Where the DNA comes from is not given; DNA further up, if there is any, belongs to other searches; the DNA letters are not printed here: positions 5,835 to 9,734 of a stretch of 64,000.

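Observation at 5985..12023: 2012-aa protein combining a Nudix hydrolase box with an RNA polymerase beta-subunit-like C-terminal half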

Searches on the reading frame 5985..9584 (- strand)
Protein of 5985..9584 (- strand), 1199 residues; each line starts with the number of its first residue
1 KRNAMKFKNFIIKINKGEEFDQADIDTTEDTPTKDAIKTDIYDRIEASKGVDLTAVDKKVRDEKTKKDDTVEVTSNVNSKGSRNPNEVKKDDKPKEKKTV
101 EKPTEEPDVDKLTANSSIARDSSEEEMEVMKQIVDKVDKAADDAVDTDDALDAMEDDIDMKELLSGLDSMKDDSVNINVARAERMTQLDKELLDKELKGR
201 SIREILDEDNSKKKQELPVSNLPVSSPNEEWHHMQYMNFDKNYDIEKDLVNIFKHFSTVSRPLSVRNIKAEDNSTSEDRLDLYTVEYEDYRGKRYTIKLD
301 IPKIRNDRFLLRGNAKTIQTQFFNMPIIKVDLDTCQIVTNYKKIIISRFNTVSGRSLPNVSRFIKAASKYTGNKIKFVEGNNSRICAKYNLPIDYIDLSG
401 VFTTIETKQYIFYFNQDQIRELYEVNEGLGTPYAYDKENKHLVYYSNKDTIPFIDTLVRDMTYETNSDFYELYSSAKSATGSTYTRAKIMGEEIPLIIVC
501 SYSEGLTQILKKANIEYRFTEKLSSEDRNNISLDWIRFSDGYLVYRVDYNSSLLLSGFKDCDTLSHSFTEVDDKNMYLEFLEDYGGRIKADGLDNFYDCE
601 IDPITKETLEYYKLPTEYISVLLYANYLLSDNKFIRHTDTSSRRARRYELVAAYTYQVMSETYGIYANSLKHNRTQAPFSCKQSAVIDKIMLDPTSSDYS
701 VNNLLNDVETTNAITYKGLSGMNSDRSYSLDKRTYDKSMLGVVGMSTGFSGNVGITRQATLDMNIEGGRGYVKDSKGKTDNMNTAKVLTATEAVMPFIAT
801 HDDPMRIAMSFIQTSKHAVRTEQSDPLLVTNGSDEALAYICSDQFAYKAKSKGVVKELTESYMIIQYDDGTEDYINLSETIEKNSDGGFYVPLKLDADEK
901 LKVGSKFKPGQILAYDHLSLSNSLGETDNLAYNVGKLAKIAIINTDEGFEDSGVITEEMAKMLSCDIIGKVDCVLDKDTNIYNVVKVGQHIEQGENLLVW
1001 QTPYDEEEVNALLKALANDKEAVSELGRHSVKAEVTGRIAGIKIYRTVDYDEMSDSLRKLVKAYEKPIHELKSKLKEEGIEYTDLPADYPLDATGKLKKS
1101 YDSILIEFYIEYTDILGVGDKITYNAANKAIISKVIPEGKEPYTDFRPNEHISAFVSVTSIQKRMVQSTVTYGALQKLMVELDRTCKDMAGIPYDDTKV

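Call 27: search_solved_structures(query=window:5985-9584:-, max_evalue=0.01, show_alignments=2)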
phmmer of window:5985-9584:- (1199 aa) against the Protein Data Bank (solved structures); distinct sequences matched with E-value up to 0.01: 14.
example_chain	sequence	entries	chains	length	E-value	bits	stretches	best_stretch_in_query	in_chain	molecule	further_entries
6dcf_C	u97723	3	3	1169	6.9e-08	34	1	782-1066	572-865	DNA-directed RNA polymerase subunit beta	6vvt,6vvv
5tw1_C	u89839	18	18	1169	6.9e-08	34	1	782-1066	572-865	DNA-directed RNA polymerase subunit beta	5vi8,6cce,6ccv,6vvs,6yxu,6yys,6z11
5vi5_C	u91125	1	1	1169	6.9e-08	34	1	782-1066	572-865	DNA-directed RNA polymerase subunit beta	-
6eyd_C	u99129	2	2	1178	7e-08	34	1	782-1066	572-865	DNA-directed RNA polymerase subunit beta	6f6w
6edt_C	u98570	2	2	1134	1.2e-07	33.2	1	771-1066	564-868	DNA-directed RNA polymerase subunit beta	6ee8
7kif_C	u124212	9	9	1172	1.3e-07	33.1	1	771-1066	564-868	DNA-directed RNA polymerase subunit beta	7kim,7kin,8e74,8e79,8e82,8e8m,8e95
5zx2_C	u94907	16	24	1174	1.3e-07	33.1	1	771-1066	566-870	DNA-directed RNA polymerase subunit beta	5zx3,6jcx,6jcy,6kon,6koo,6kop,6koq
9e7v_C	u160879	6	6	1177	1.4e-07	33.1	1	771-1066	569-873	DNA-directed RNA polymerase subunit beta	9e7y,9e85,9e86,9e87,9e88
10mi_C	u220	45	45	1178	1.4e-07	33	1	771-1066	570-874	DNA-directed RNA polymerase subunit beta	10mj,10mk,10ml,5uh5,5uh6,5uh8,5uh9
6vvz_C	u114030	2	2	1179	1.4e-07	33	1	771-1066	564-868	DNA-directed RNA polymerase subunit beta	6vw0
6c04_C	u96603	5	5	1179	1.4e-07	33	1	771-1066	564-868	DNA-directed RNA polymerase subunit beta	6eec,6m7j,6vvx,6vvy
6bzo_C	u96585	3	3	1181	1.4e-07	33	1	771-1066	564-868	DNA-directed RNA polymerase subunit beta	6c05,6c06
8dy7_C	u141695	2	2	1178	1.9e-06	29.3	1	770-1065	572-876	DNA-directed RNA polymerase subunit beta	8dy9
7vpd_C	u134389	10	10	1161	0.0002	22.6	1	781-1065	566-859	DNA-directed RNA polymerase subunit beta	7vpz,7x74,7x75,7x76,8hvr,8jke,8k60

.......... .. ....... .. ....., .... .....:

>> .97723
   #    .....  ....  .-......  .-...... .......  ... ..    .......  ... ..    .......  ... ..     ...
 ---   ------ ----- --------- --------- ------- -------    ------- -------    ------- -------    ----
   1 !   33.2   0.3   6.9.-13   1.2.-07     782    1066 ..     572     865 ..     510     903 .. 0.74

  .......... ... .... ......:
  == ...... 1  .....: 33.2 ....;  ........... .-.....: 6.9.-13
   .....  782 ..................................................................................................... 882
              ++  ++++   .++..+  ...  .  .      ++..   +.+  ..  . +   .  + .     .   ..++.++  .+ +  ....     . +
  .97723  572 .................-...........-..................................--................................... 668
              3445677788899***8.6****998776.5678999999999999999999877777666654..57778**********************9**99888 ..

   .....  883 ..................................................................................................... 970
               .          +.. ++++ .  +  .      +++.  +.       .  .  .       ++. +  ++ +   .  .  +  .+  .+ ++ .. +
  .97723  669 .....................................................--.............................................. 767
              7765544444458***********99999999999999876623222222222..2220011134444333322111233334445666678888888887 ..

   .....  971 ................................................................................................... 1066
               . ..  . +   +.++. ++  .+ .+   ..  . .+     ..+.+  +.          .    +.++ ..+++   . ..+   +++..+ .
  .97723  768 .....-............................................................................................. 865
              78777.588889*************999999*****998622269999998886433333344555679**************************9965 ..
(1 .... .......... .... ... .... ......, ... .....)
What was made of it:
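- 6018..8900 (-): RNAP beta-homologous body, aa 1042-2002 (includes the DPBB domain). Mycobacterial RpoB E=7e-8 (call 27).
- On Jumbo-phage multisubunit RNAP, virion N-beta subunit: RpoB in PDB E=7e-8 (call 27).
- Checked: phmmer against PDB hits mycobacterial RpoB at E=7e-8 (call 27).
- RpoB in PDB at E=7e-8 (call 27).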
